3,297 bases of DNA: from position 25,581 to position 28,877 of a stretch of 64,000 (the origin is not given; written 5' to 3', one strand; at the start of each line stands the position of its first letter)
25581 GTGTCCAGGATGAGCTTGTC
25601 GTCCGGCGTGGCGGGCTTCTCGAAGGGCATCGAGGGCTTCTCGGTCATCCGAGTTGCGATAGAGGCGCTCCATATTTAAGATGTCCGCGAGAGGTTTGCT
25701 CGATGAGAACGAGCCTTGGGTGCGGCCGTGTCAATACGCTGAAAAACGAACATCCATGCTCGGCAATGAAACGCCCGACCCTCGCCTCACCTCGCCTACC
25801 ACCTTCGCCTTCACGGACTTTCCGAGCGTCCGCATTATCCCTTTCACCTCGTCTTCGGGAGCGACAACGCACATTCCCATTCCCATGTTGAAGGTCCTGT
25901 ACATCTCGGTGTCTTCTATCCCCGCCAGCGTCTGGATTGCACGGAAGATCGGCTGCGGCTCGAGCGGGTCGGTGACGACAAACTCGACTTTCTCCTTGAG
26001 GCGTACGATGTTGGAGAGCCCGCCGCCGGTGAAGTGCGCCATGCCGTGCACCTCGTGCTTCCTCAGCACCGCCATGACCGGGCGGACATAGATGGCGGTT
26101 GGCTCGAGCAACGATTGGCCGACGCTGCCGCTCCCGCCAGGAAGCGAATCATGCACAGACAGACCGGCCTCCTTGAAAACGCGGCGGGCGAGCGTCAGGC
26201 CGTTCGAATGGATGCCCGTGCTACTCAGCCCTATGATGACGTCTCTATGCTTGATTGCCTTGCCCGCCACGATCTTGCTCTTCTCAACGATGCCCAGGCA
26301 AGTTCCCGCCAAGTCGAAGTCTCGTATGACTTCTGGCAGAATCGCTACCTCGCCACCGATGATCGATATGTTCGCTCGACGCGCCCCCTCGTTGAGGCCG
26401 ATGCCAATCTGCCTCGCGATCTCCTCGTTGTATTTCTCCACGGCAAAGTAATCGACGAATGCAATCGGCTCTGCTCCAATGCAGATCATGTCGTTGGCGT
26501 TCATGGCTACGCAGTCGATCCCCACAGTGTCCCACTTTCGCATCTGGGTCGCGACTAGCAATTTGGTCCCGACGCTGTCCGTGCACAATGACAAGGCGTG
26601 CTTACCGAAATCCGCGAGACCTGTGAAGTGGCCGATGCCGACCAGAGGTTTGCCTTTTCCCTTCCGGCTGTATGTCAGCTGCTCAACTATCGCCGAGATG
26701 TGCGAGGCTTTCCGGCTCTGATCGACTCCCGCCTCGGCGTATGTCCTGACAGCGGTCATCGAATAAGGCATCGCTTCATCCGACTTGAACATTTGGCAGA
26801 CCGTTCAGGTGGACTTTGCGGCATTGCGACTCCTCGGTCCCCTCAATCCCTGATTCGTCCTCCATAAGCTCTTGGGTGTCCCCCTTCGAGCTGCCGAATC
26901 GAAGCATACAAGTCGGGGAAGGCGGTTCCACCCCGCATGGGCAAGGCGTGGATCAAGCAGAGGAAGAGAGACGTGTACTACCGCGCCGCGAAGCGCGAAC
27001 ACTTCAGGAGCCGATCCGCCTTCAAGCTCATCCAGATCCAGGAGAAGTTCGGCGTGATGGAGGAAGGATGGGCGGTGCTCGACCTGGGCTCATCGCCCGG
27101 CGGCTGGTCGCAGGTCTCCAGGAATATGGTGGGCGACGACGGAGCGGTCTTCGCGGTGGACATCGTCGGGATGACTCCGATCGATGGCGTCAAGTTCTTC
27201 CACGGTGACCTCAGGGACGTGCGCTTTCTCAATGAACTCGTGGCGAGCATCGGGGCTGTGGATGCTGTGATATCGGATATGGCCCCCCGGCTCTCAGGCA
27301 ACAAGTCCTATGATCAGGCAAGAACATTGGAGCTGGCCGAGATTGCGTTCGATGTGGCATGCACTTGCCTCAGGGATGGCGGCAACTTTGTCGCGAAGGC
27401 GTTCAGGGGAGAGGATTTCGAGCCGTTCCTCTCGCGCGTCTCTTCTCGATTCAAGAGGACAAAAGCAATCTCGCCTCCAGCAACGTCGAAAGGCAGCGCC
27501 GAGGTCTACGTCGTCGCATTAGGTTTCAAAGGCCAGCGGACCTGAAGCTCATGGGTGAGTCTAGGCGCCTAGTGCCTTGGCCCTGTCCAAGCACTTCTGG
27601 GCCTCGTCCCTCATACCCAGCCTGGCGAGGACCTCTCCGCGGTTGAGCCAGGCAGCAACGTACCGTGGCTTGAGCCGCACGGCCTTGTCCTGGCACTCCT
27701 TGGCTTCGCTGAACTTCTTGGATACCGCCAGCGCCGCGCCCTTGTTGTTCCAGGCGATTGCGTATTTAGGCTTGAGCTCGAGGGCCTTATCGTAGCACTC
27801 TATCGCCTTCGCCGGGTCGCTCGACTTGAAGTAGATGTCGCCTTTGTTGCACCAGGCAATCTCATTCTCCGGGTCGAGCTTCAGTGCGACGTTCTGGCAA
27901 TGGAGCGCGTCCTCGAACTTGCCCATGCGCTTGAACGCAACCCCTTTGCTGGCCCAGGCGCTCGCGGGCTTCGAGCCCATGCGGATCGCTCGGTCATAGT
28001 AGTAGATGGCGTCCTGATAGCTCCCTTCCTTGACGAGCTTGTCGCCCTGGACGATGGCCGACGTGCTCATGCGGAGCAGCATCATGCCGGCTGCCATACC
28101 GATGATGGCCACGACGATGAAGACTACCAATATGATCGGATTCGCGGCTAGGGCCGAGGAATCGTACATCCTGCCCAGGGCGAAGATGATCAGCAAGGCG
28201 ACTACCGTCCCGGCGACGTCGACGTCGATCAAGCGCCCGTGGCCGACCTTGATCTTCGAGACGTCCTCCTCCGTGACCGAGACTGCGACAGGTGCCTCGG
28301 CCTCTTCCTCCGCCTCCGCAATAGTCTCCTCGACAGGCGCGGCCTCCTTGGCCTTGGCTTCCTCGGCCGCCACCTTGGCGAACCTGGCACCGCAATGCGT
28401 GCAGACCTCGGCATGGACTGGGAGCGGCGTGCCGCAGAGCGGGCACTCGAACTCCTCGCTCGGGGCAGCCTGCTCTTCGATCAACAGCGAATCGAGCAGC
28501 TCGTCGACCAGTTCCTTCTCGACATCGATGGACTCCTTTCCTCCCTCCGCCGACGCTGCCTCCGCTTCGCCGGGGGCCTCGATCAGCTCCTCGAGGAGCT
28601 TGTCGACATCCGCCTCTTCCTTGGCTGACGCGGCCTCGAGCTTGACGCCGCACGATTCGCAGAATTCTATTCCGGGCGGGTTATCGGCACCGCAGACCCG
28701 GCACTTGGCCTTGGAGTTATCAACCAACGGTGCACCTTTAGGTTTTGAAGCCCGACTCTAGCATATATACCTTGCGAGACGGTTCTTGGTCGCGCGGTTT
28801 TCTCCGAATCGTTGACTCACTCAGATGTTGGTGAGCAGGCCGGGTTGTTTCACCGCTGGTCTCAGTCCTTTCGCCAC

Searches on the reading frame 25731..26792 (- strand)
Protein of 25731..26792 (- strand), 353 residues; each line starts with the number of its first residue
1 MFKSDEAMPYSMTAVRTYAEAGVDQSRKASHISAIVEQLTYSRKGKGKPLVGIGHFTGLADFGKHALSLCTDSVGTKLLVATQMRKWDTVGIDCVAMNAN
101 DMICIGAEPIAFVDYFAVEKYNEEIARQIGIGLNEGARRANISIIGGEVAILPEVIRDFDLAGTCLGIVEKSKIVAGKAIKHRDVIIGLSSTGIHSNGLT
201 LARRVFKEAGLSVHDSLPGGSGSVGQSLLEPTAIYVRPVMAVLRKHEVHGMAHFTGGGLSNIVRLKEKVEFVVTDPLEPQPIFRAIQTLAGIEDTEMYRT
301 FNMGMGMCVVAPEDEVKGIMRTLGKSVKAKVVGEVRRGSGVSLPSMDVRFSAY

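Call 8: search_protein_families(library=ncbifam, proteins=[window:25731-26792:-], max_evalue=0.00001)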
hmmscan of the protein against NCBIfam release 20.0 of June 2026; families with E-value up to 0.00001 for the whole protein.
window:25731-26792:- (353 aa): 6 families
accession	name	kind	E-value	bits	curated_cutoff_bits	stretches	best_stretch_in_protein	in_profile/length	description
TIGR00878.1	purM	equivalog_domain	7.7e-109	363.9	236.35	1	17-336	2-330/332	phosphoribosylformylglycinamidine cyclo-ligase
TIGR01379.1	thiL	equivalog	4.4e-13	48.9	184.15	1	35-341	5-299/320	thiamine-phosphate kinase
TIGR02124.1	hypE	equivalog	7.5e-11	41.6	251.6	1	67-337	46-302/332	hydrogenase expression/formation protein HypE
TIGR03267.1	methan_mark_2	hypoth_equivalog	3.5e-10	39.5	365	1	30-187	19-169/323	methanogenesis marker 2 protein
NF004353.0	PRK05731.2-2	equivalog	1.7e-08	33.9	301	1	57-186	22-145/311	thiamine-phosphate kinase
NF004351.0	PRK05731.1-4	equivalog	9.3e-08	31.5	324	1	88-209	69-190/321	thiamine-phosphate kinase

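Call 12: find_related_loci(query=window:25731-26792:-, collection=genome_contigs, flank=10000)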
Query window:25731-26792:- (353 aa) in genome_contigs; peptide patterns used: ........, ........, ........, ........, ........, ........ (x = any residue, [..] = any of these).
109 stretches matched a pattern; 43 encode a relative of the query (tblastn E <= 1e-3); 43 distinct loci.
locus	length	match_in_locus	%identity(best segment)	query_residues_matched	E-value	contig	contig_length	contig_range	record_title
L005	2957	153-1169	64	15-353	3e-157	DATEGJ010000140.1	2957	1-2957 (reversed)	MAG TPA_asm: Thermoplasmata archaeon isolate SMAG_U8782 k141_2164481, whole genome shotgun sequence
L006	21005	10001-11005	56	17-353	4e-127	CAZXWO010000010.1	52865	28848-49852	MAG TPA_asm: uncultured Thermoplasmata archaeon isolate SRP319275_co4_110 genome assembly, contig: NODE_345_length_52865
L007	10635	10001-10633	90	1-211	5e-125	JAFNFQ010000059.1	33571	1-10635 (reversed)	MAG: Methanobacteriota archaeon isolate bin_16 PROKKA_contig000059, whole genome shotgun sequence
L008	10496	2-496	89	189-353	5e-94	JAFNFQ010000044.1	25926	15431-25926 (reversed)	MAG: Methanobacteriota archaeon isolate bin_16 PROKKA_contig000044, whole genome shotgun sequence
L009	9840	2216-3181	45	17-343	4e-83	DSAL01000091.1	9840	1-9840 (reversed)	MAG TPA_asm: Candidatus Altiarchaeales archaeon isolate SpSt-1148 Ga0129302_1003998, whole genome shotgun sequence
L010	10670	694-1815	37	10-353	4e-74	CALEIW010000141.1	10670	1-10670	MAG TPA_asm: uncultured euryarchaeote isolate ERR598969_bin.13_CONCOCT_v1.1_MAG genome assembly, contig: ERZ832854.430,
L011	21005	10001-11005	39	18-325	1e-71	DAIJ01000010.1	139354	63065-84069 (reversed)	MAG TPA_asm: Euryarchaeota archaeon UBA23 UBA23_contig_19134, whole genome shotgun sequence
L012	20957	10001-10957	41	18-309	4e-70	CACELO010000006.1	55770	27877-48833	uncultured Candidatus Poseidoniales archaeon isolate AG-404-A19 genome assembly, contig: AG-404-A19_NODE_6, whole genome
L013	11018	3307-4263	41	18-309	5e-70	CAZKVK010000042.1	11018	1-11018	MAG TPA_asm: uncultured Candidatus Poseidoniales archaeon isolate SRP077602_co3_204 genome assembly, contig: NODE_9616_l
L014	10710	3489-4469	40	10-309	5e-70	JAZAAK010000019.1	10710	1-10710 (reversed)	MAG: Thermoplasmatota archaeon isolate XB_MAG656 DB_MAG656_0019, whole genome shotgun sequence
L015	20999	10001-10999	39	18-323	9e-70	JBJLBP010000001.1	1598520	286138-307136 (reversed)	MAG: Candidatus Thalassarchaeaceae archaeon isolate LRMED-022 MGIIb-O1-LRMED-022-C1, whole genome shotgun sequence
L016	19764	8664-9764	39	5-335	6e-70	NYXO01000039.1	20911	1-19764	MAG: Methanobacteriota archaeon isolate ARS96 13433, whole genome shotgun sequence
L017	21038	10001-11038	38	18-335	2e-69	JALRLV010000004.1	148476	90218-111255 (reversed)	MAG: Candidatus Thalassarchaeaceae archaeon isolate WKH.41 NODE_4_length_148476_cov_14.111025, whole genome shotgun sequ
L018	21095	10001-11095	38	18-353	2e-69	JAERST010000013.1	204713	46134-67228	MAG: Methanobacteriota archaeon isolate BH13 c_000000003982, whole genome shotgun sequence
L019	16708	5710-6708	39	18-323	4e-69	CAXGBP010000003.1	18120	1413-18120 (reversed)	MAG TPA_asm: uncultured Candidatus Poseidoniales archaeon isolate ERR598971_concoct_120 genome assembly, contig: ERZ8330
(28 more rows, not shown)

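Call 18: search_protein_families(library=pfam, proteins=[L007:5865-6842:-, L007:1602-2288:-, L007:1537-2106:-, L007:3434-4201:+], max_evalue=1)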
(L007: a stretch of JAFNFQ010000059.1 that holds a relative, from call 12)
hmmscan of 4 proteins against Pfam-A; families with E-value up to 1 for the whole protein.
L007:5865-6842:- (325 aa): 4 families
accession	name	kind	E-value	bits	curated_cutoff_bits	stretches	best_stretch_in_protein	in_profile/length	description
PF13489.12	Methyltransf_23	-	0.0038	17.4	27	1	179-279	37-138/164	Methyltransferase domain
PF08242.18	Methyltransf_12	-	0.01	17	30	1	207-254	60-98/98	Methyltransferase domain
PF03269.20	DUF268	-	0.031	14.6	25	1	210-262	60-114/176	Caenorhabditis protein of unknown function, DUF268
PF08956.15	DUF1869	-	0.22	11.9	21.3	1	70-104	13-47/59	Domain of unknown function (DUF1869)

L007:1602-2288:- (228 aa): 8 families
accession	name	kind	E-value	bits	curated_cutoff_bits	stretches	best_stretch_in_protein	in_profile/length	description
PF08241.18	Methyltransf_11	-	4e-12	47.1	21.2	1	50-141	1-94/95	Methyltransferase domain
PF13489.12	Methyltransf_23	-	1.1e-11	45.1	27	1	41-180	18-163/164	Methyltransferase domain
PF07021.18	MetW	-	3.6e-09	37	21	1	40-136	8-104/193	Methionine biosynthesis protein MetW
PF13649.12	Methyltransf_25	-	6.2e-09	36.9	27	1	49-138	1-97/97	Methyltransferase domain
PF08242.18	Methyltransf_12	-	0.00021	22.4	30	1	50-139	1-97/98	Methyltransferase domain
PF13847.12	Methyltransf_31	-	0.00033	20.8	27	1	48-146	6-113/145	Methyltransferase domain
PF02254.24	TrkA_N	-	0.09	13.5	23.8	1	63-96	18-50/116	TrkA-N domain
PF01209.24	Ubie_methyltran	-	0.3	10.9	20.1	1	100-143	111-152/233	ubiE/COQ5 methyltransferase family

L007:1537-2106:- (189 aa): 0 families

L007:3434-4201:+ (255 aa): 3 families
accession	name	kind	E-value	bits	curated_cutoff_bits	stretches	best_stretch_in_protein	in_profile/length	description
PF13489.12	Methyltransf_23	-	0.0025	18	27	1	127-188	62-120/164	Methyltransferase domain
PF08242.18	Methyltransf_12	-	0.02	16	30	1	134-182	60-98/98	Methyltransferase domain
PF02245.21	Pur_DNA_glyco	-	0.04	13.7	27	1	36-77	34-74/181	Methylpurine-DNA glycosylase (MPG)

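Call 48: search_protein_families(library=pfam, proteins=[L006:6425-9280:+, L006:4917-6308:-, L006:3499-4779:-, L006:1904-3253:-, L006:636-1889:-], max_evalue=0.00001)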
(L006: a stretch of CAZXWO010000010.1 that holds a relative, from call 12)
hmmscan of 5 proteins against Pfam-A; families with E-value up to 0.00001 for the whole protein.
L006:6425-9280:+ (951 aa): 5 families
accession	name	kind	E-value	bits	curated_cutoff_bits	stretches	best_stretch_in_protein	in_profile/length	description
PF00270.35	DEAD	-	6.3e-38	130.6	26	1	61-230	1-165/167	DEAD/DEAH box helicase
PF08494.16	DEAD_assoc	-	3.5e-32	112.2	23.5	1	624-794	1-190/191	DEAD/H associated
PF00271.37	Helicase_C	-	1.8e-21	76.9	23.5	1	288-389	7-108/110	Helicase conserved C-terminal domain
PF19306.5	WH_Lhr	-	2.1e-17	63.4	27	1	420-565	6-160/168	Large helicase-related protein, winged helix domain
PF04851.21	ResIII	-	1.6e-10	41.6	22.5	1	58-226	2-162/164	Type III restriction enzyme, res subunit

L006:4917-6308:- (463 aa): 1 family
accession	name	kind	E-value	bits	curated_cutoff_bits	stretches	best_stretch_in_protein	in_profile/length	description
PF03415.19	Peptidase_C11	-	1e-50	173.8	25.8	1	58-338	2-253/359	Clostripain family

L006:3499-4779:- (426 aa): 3 families
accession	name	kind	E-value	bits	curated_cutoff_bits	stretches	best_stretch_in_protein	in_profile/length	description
PF00113.28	Enolase_C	-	3.2e-116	388.2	21.5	1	141-423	3-293/296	Enolase, C-terminal TIM barrel domain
PF03952.21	Enolase_N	-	6e-59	198.4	35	1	4-134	1-131/131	Enolase, N-terminal domain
PF13378.12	MR_MLE_C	-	3.4e-06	27.4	29.4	1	267-361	59-150/219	Enolase C-terminal domain-like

L006:1904-3253:- (449 aa): 2 families
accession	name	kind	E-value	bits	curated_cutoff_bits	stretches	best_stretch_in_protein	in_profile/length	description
PF00682.25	HMGL-like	-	2.6e-58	197.9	29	1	50-295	1-243/260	HMGL-like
PF22617.1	HCS_D2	-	3.8e-22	78.9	27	1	326-405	1-81/82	Homocitrate synthase post-HMGL domain-like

L006:636-1889:- (417 aa): 1 family
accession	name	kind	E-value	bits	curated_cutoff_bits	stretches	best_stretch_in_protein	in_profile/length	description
PF00330.25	Aconitase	-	3e-94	317.1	28.7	2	7-283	1-305/463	Aconitase family (aconitate hydratase)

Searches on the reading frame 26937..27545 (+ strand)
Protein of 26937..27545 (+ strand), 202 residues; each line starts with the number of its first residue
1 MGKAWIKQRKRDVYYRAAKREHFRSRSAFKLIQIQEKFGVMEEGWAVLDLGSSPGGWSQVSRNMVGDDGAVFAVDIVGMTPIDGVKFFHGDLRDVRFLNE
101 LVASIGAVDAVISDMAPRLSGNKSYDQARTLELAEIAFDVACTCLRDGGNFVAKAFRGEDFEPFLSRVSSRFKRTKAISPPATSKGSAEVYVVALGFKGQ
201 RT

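Call 8: search_protein_families(library=ncbifam, proteins=[window:26937-27545:+], max_evalue=0.00001)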
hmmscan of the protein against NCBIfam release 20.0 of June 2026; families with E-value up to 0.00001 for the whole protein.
window:26937-27545:+ (202 aa): 4 families
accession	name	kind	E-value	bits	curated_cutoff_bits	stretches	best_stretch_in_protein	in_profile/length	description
TIGR00438.1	rrmJ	equivalog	2.5e-61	206.5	300.15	1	12-196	1-187/188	23S rRNA (uridine(2552)-2'-O)-methyltransferase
NF008390.0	PRK11188.1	equivalog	5.2e-53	179.8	269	1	4-198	12-208/209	23S rRNA (uridine(2552)-2'-O)-methyltransferase RlmE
TIGR00478.1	tly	subfamily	2.2e-06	27.2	185.8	1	18-75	50-105/228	TlyA family rRNA (cytidine-2'-O)-methyltransferase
NF049952.1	23rRNACMtaseTlyA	equivalog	6.3e-06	25.8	250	1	17-76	51-108/236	23S rRNA (cytidine-2'-O)-methyltransferase TlyA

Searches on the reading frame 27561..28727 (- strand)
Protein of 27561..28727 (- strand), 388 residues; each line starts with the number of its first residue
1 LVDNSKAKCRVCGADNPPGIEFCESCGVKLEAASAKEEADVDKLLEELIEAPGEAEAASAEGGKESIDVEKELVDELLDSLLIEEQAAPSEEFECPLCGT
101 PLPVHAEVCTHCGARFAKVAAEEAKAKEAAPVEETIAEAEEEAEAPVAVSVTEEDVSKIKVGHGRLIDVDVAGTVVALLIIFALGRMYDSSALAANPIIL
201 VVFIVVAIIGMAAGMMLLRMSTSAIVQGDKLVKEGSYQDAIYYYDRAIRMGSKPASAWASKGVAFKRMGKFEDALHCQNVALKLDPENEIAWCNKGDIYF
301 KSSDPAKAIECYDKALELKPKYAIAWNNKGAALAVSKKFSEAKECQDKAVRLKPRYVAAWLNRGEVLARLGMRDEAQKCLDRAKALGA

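Call 4: search_protein_families(library=pfam, proteins=[window:27561-28727:-], max_evalue=0.01)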
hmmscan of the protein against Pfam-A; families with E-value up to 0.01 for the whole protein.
window:27561-28727:- (388 aa): 28 families (the best 25 are shown)
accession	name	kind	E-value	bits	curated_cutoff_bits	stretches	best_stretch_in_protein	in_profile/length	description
PF00515.34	TPR_1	-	1.3e-31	107.5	27.8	4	291-322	3-34/34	Tetratricopeptide repeat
PF07719.23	TPR_2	-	2.1e-30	102.7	27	4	291-322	3-34/34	Tetratricopeptide repeat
PF13414.12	TPR_11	-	3.9e-25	87.7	26.8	4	296-333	1-38/42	TPR repeat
PF13181.12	TPR_8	-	5.4e-22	76.5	25.7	1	291-322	3-34/34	Tetratricopeptide repeat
PF13432.12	TPR_16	-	2.7e-21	76.1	32.7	3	262-322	4-64/65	Tetratricopeptide repeat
PF13431.12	TPR_17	-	3.6e-19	67.8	24.4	2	311-343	1-33/34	Tetratricopeptide repeat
PF13424.12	TPR_12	-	1e-15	58.1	30.1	1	290-353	4-75/77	Tetratricopeptide repeat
PF13371.12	TPR_9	-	2.1e-14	53.7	35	2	270-322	10-62/73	Tetratricopeptide repeat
PF14559.12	TPR_19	-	3.3e-11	43.8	25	0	337-384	5-52/68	Tetratricopeptide repeat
PF13428.12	TPR_14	-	1.1e-10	41.5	23.5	0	296-330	8-42/44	Tetratricopeptide repeat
PF13240.11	Zn_Ribbon_1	-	2.5e-09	37.1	25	2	8-27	1-20/23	zinc-ribbon domain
PF01239.28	PPTA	-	4e-09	36.1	29.5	0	307-331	3-27/32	Protein prenyltransferase alpha subunit repeat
PF12773.13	DZR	-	6.3e-09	36.3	27.3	2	9-31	1-23/45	Double zinc ribbon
PF13248.11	Zn_ribbon_3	-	4e-07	29.7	27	1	91-116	1-26/26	zinc-ribbon domain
PF13176.12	TPR_7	-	4.3e-06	26.8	27.9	0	294-320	4-30/36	Tetratricopeptide repeat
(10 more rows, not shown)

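Call 25: search_protein_families(library=ncbifam, proteins=[window:27561-28727:-], max_evalue=0.001)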
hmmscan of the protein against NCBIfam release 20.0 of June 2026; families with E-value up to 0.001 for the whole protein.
window:27561-28727:- (388 aa): 19 families
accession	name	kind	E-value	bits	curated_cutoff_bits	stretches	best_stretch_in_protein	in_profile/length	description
TIGR02521.1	type_IV_pilW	equivalog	1.9e-13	50.5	154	1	259-384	35-162/234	type IV pilus biogenesis/stability protein PilW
NF040959.1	MamA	equivalog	2.5e-13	50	200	1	227-386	43-202/204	magnetosome protein MamA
TIGR02917.1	PEP_TPR_lipo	equivalog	2.2e-12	45.7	312.2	1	233-383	102-253/899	XrtA/PEP-CTERM system TPR-repeat protein PrsT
NF033920.0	C39_PA2778_fam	equivalog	3e-11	43.2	150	1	258-354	159-255/255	PA2778 family cysteine peptidase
NF008391.2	PRK11189.1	equivalog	3.3e-10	40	250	1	312-379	88-155/297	lipoprotein NlpI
NF033758.1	gliding_GltE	equivalog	7.7e-10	38.3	225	1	235-316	270-352/411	adventurous gliding motility TPR repeat lipoprotein GltE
TIGR02552.1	LcrH_SycD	equivalog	5.2e-09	35.9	104.8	1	231-319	28-116/136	SycD/LcrH family type III secretion system chaperone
NF002725.1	PRK02603.1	equivalog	3.2e-07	30.5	143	1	252-357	32-140/173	photosystem I assembly protein Ycf3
NF033762.1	social_mot_Tgl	equivalog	4.1e-07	29.6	225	1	307-381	49-124/252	social motility TPR repeat lipoprotein Tgl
NF047558.1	TPR_END_plus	domain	9e-07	28.7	32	0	291-322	1-32/56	TPR end-of-group domain-containing protein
NF047507.1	TPR_BatC_Lepto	exception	1.9e-06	27.5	175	1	223-328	26-135/214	TPR repeat-containing protein BatC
NF040561.1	PrimPol_Msp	equivalog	4.9e-06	25.4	200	0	305-375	7-77/515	CRISPR-associated primase-polymerase type A1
TIGR00990.1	3a0801s09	subfamily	7.7e-06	24.8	757.25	1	294-374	132-211/615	mitochondrial import receptor subunit TOM70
TIGR04510.1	mod_pep_cyc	subfamily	4.5e-05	22.1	400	1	226-386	403-565/814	putative peptide modification system cyclase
NF052415.1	T3SS_chap_SctY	equivalog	0.00012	22.5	70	0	296-382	13-102/106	type III secretion apparatus assembly chaperone SctY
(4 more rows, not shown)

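Call 42: find_related_loci(query=window:27561-28727:-, collection=metagenome_contigs, flank=10000)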
Query window:27561-28727:- (388 aa) in metagenome_contigs; peptide patterns used: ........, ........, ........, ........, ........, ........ (x = any residue, [..] = any of these).
600 stretches matched a pattern (row limit reached: there are more); 5 encode a relative of the query (tblastn E <= 1e-3); 5 distinct loci.
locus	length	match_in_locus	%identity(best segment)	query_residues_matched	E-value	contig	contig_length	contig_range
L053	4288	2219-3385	87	1-388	0e+0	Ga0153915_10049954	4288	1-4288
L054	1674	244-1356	61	9-382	3e-159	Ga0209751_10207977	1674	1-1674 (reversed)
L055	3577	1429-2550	59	11-381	2e-150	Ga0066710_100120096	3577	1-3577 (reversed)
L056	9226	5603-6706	61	9-380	1e-140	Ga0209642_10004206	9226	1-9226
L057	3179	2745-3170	30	216-383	3e-10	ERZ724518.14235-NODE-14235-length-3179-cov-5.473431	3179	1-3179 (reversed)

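Call 48: search_protein_families(library=pfam, proteins=[L056:24-2522:+, L056:212-2899:+, L056:2557-4683:+, L056:3135-5402:+, L056:4066-5220:-], max_evalue=0.00001)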
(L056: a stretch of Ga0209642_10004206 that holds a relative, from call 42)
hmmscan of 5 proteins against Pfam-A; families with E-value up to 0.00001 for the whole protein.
L056:24-2522:+ (832 aa): 4 families
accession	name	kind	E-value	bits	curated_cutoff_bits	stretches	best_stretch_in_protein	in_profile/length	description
PF08494.16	DEAD_assoc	-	1.7e-31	110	23.5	1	505-675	1-190/191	DEAD/H associated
PF00271.37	Helicase_C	-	1.8e-19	70.4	23.5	1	167-268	6-107/110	Helicase conserved C-terminal domain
PF00270.35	DEAD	-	8e-14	52.1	26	1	5-109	65-164/167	DEAD/DEAH box helicase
PF19306.5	WH_Lhr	-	4.5e-13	49.4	27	1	299-445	5-159/168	Large helicase-related protein, winged helix domain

L056:212-2899:+ (895 aa): 0 families

L056:2557-4683:+ (708 aa): 1 family
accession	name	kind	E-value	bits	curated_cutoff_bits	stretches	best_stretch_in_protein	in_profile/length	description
PF04055.27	Radical_SAM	-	4.4e-08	33.9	29.5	1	369-565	1-166/166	Radical SAM superfamily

L056:3135-5402:+ (755 aa): 0 families

L056:4066-5220:- (384 aa): 0 families
